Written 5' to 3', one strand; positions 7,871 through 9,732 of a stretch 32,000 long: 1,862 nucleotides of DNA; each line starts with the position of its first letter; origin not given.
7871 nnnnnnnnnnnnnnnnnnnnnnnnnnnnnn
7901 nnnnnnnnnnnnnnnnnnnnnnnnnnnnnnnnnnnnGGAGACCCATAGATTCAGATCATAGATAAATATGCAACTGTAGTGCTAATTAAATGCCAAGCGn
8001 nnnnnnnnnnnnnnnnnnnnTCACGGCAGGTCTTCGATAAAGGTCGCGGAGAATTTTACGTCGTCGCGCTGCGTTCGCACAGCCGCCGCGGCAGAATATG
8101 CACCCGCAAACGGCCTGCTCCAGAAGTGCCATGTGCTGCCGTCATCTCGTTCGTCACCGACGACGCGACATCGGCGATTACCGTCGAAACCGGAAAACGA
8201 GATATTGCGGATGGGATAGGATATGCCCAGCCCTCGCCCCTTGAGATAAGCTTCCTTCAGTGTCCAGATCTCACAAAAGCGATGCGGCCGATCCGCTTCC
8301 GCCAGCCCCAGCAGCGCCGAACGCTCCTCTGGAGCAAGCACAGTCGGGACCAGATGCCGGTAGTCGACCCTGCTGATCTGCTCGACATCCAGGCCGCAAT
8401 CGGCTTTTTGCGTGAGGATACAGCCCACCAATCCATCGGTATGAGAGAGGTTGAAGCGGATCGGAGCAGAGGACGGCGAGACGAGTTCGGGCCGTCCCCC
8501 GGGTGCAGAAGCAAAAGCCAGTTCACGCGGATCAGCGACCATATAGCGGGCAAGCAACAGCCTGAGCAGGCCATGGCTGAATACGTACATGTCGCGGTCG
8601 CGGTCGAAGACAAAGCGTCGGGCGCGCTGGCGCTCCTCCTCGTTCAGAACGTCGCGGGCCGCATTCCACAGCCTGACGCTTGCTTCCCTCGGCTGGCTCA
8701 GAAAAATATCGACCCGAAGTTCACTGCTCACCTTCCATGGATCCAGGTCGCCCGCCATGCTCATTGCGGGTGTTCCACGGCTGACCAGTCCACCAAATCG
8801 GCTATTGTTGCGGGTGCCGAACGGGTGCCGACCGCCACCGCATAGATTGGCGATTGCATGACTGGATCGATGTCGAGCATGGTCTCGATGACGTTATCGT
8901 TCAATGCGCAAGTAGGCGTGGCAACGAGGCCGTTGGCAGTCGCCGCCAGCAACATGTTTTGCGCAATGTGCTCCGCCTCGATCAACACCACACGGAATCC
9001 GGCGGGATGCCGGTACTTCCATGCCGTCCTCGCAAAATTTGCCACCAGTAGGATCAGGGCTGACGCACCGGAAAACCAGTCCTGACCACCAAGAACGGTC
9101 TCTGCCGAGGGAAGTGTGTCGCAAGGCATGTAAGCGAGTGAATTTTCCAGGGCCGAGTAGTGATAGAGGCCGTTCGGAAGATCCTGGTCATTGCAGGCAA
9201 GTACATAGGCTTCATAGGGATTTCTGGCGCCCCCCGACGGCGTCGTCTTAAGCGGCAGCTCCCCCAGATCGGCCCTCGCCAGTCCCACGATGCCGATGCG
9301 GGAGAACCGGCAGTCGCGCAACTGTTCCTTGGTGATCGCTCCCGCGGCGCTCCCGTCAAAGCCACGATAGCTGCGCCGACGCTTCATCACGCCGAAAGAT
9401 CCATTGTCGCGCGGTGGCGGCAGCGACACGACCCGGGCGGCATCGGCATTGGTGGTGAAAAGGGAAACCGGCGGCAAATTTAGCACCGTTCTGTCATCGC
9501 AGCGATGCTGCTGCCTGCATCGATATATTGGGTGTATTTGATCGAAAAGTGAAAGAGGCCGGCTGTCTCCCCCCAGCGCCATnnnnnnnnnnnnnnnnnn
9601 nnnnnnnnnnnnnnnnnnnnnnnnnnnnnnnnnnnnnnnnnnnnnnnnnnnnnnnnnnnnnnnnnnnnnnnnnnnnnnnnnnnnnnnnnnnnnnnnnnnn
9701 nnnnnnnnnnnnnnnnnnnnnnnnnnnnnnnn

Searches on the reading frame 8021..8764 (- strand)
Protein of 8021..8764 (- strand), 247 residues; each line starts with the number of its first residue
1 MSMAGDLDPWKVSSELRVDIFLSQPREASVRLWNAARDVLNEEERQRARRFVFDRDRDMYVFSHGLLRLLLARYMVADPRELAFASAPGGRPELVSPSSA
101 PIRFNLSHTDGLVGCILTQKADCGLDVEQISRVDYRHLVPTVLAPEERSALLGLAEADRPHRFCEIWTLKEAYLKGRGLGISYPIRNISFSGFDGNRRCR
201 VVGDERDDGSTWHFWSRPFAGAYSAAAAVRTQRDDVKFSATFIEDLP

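Call 3: search_protein_families(library=pfam, proteins=[window:8021-8764:-], max_evalue=0.1)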
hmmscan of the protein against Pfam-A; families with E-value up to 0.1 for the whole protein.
window:8021-8764:- (247 aa): 2 families
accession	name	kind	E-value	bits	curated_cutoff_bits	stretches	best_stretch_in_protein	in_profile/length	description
PF01648.25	ACPS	-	7.3e-15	55.4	25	1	123-225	2-108/111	4'-phosphopantetheinyl transferase superfamily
PF22624.1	AASDHPPT_N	-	6.9e-11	42.7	27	1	31-113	8-93/100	4'-phosphopantetheinyl transferase, N-terminal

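Call 4: search_protein_families(library=ncbifam, proteins=[window:8021-8764:-], max_evalue=0.1)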
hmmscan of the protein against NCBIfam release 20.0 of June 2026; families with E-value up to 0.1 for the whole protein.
window:8021-8764:- (247 aa): 4 families
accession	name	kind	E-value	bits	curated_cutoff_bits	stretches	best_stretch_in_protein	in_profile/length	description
NF042922.1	4PPT_HetI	equivalog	1.4e-24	86.7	370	1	35-182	35-184/235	4'-phosphopantetheinyl transferase HetI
NF047349.1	4PPT_AusB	equivalog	5.6e-14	52.1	225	1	43-184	20-155/205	aureusimine biosynthesis 4'-phosphopantetheinyl transferase AusB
NF007676.0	PRK10351.1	equivalog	1e-12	48.1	174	1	87-179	54-145/195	4'-phosphopantetheinyl transferase AcpT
TIGR00556.1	pantethn_trn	domain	5.5e-05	23.3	45.35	1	123-183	5-70/128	phosphopantetheine--protein transferase domain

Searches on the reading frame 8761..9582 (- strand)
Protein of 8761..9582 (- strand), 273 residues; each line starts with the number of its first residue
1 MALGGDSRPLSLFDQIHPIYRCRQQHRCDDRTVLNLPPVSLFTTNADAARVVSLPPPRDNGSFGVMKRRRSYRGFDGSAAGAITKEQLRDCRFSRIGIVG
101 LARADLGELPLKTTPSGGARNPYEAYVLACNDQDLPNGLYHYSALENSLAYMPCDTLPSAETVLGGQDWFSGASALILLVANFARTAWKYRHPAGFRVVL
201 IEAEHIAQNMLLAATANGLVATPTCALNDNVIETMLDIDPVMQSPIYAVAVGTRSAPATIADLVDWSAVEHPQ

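Call 3: search_protein_families(library=pfam, proteins=[window:8761-9582:-], max_evalue=0.1)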
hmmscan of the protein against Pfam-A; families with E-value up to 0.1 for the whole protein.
window:8761-9582:- (273 aa): 1 family
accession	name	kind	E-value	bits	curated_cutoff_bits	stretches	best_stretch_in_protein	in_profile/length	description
PF00881.29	Nitroreductase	-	7.7e-16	59.2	23.5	1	67-252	2-166/167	Nitroreductase family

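Call 4: search_protein_families(library=ncbifam, proteins=[window:8761-9582:-], max_evalue=0.1)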
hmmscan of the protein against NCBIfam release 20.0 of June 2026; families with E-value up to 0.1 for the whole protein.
window:8761-9582:- (273 aa): 2 families
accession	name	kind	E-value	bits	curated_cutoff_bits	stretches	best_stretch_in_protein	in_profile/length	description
TIGR04511.1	SagB_rel_DH_2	exception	1.4e-42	146.1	240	1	37-260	150-375/380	putative peptide maturation dehydrogenase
TIGR03605.1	antibiot_sagB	domain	6.9e-25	87.5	78.4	1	112-253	30-173/173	SagB family peptide dehydrogenase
